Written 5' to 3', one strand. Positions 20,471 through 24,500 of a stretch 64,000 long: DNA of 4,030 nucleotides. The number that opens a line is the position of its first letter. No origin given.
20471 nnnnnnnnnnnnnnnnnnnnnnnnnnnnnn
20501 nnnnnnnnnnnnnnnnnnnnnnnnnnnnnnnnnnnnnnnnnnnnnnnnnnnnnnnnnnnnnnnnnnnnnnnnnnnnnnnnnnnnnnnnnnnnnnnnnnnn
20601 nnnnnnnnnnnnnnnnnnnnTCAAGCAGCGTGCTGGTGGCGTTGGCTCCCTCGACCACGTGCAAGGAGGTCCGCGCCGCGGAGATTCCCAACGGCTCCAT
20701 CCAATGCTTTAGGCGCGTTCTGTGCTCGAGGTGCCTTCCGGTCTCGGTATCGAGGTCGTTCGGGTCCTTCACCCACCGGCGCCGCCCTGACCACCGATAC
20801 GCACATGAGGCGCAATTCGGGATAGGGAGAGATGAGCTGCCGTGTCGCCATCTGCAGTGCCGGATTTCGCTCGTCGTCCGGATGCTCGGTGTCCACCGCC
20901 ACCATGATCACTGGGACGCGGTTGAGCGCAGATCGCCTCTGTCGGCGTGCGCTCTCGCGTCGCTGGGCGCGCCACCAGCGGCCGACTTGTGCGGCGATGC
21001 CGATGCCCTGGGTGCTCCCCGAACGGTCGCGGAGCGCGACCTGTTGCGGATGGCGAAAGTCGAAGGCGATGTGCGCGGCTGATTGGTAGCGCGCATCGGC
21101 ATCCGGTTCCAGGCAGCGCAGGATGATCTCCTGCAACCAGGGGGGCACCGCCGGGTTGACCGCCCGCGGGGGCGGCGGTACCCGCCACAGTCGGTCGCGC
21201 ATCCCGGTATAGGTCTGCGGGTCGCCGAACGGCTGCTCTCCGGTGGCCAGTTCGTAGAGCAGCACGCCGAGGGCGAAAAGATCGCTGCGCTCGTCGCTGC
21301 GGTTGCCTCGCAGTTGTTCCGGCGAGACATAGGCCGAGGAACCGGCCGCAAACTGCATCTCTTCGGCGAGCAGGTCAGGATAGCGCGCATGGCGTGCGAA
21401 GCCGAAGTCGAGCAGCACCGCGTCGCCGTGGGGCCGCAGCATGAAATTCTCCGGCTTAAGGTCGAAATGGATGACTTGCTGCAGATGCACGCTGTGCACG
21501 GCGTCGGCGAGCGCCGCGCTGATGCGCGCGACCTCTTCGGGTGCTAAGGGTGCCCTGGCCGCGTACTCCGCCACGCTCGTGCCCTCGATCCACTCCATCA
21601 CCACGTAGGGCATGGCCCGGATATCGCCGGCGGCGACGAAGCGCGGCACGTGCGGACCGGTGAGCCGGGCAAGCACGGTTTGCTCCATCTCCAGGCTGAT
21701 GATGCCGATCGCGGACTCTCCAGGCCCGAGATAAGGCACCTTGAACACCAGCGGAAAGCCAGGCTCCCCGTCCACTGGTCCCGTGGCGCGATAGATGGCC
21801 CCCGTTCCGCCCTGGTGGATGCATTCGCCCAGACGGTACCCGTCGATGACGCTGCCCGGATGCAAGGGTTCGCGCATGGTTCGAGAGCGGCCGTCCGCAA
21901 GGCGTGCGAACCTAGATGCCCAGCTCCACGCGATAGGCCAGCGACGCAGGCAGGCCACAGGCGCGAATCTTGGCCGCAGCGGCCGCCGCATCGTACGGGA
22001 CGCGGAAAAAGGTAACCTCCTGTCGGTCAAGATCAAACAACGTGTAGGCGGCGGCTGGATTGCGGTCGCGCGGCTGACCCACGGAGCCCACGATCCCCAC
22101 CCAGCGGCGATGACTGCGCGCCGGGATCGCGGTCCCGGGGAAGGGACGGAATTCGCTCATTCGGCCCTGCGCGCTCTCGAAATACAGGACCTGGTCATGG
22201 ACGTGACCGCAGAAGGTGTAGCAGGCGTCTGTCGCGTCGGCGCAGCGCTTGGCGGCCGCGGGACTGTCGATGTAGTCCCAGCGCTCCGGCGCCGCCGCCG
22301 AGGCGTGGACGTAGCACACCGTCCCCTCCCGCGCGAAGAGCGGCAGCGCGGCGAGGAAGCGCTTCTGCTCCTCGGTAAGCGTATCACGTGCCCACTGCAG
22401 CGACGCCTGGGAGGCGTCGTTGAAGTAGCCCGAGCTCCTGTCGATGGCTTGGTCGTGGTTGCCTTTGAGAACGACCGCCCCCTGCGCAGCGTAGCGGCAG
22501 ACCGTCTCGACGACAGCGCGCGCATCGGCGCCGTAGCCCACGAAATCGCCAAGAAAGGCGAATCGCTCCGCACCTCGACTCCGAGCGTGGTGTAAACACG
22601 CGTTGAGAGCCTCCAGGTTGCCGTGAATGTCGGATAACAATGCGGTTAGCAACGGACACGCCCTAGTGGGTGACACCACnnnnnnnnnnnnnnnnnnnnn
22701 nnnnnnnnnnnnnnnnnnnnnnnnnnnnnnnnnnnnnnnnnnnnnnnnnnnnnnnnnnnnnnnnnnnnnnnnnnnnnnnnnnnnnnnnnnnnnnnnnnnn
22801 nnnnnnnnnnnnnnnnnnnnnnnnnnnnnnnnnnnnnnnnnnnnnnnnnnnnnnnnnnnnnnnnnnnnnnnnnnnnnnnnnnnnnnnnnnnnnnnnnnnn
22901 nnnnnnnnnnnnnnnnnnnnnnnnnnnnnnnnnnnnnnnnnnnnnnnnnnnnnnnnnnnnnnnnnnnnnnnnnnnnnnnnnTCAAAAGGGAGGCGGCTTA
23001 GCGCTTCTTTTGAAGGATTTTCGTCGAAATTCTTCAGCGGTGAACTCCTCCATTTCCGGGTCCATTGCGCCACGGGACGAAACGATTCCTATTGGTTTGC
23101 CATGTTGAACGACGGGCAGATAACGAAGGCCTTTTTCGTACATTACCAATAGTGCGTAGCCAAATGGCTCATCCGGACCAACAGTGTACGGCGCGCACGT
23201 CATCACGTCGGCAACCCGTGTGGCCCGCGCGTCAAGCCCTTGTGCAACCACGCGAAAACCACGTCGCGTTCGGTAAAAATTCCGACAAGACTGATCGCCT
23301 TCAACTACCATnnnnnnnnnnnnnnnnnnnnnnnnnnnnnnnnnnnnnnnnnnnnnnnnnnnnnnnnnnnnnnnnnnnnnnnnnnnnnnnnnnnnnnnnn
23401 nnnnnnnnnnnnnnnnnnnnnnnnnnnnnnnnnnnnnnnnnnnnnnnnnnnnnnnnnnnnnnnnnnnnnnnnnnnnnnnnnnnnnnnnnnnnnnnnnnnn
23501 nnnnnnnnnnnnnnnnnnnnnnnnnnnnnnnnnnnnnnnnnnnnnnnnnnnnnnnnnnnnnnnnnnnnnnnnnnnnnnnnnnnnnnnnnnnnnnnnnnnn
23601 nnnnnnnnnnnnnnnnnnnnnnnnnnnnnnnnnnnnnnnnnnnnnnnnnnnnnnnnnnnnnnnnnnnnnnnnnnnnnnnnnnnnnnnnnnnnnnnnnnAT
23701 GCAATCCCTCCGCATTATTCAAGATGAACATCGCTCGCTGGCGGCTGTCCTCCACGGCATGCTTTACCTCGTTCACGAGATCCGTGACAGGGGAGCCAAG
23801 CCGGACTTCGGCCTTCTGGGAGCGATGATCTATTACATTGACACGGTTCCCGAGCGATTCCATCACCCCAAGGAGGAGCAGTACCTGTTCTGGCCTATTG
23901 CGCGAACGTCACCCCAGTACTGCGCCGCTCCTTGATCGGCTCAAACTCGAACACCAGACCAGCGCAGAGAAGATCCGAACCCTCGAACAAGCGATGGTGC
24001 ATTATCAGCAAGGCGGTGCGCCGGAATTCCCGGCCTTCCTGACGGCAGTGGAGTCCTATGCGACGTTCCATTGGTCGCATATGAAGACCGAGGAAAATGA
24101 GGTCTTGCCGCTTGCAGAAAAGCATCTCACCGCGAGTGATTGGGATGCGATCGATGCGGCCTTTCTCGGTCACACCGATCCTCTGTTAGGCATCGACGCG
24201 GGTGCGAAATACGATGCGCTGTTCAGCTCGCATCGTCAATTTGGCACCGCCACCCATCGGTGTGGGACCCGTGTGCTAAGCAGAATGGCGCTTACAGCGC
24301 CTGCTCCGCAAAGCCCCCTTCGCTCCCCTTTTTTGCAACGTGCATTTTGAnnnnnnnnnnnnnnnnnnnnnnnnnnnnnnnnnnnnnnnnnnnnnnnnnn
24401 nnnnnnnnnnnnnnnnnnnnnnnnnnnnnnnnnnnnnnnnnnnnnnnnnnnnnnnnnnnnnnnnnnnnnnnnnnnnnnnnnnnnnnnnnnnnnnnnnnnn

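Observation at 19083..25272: NO/anoxia signalling neighbourhood: NnrS, kinase-Usp fusion plus PPP phosphatase, CBS-pair, hemerythrin-like protein, FNR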

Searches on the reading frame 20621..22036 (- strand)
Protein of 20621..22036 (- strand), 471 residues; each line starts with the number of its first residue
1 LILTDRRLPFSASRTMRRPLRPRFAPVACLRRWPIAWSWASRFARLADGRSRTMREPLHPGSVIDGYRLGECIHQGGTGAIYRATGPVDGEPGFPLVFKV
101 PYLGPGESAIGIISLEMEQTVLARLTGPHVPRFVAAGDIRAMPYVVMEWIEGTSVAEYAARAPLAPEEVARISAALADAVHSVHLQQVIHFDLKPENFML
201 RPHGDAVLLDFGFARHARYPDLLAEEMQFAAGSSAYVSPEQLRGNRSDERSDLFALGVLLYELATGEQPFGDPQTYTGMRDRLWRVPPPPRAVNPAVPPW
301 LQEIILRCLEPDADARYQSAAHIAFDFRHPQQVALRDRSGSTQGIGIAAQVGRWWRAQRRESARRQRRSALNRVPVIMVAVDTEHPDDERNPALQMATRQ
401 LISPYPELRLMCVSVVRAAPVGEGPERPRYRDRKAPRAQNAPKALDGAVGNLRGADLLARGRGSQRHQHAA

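Call 4: search_protein_families(library=pfam, proteins=[window:20621-22036:-], max_evalue=0.01)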
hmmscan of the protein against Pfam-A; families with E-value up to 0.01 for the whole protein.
window:20621-22036:- (471 aa): 5 families
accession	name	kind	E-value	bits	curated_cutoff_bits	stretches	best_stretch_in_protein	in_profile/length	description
PF00069.31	Pkinase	-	3.9e-32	112.1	31.7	1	114-318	44-253/263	Protein kinase domain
PF07714.23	PK_Tyr_Ser-Thr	-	1e-18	68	23.1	1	112-317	45-249/258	Protein tyrosine and serine/threonine kinase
PF01636.29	APH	-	8.4e-08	32.7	23.2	2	121-184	46-108/239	Phosphotransferase enzyme family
PF03109.22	ABC1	-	1.9e-06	27.7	22.9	1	143-216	143-216/244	ABC1 atypical kinase-like domain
PF06293.20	Kdo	-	0.00088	19.2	21.3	1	144-214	93-169/207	Lipopolysaccharide kinase (Kdo/WaaP) family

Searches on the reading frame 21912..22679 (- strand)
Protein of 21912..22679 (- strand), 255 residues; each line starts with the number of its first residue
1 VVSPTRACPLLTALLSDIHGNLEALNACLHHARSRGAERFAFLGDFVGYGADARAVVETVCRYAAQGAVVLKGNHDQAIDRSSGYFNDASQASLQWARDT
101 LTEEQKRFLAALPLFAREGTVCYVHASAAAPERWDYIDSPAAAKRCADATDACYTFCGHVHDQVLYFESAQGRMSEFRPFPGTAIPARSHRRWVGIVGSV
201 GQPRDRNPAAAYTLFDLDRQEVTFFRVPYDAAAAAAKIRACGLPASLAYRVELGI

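Call 4: search_protein_families(library=pfam, proteins=[window:21912-22679:-], max_evalue=0.01)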
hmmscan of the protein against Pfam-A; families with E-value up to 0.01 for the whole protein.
window:21912-22679:- (255 aa): 2 families
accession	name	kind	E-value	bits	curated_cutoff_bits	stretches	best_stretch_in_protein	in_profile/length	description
PF12850.12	Metallophos_2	-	2e-11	44.6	27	1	12-218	3-152/154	Calcineurin-like phosphoesterase superfamily domain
PF00149.33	Metallophos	-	1.2e-10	42.6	21.5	1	13-125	4-114/191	Calcineurin-like phosphoesterase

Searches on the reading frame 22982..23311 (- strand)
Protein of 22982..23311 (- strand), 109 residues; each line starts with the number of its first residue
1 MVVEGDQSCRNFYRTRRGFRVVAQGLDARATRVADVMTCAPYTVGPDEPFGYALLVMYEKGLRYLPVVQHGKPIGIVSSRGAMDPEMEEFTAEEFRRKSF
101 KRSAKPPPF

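Call 4: search_protein_families(library=pfam, proteins=[window:22982-23311:-], max_evalue=0.01)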
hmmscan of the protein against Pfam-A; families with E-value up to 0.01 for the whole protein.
window:22982-23311:- (109 aa): 1 family
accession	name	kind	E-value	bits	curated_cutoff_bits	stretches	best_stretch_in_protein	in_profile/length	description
PF00571.33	CBS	-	9.1e-11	42.4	24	1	33-80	1-49/57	CBS domain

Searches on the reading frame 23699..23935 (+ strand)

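Call 4: search_protein_families(library=pfam, proteins=[window:23699-23935:+], max_evalue=0.01)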
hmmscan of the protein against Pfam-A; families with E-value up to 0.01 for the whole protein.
window:23699-23935:+ (78 aa): 1 family
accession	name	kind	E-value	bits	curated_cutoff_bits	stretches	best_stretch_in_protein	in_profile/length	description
PF01814.28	Hemerythrin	-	0.0057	17.6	25.3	1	4-67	3-61/127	Hemerythrin HHE cation binding domain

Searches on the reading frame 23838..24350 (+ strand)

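Call 4: search_protein_families(library=pfam, proteins=[window:23838-24350:+], max_evalue=0.01)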
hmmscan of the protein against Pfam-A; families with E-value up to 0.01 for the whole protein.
window:23838-24350:+ (170 aa): 1 family
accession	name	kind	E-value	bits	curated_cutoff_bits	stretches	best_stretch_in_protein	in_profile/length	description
PF01814.28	Hemerythrin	-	2.2e-06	28.6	25.3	1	21-93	61-127/127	Hemerythrin HHE cation binding domain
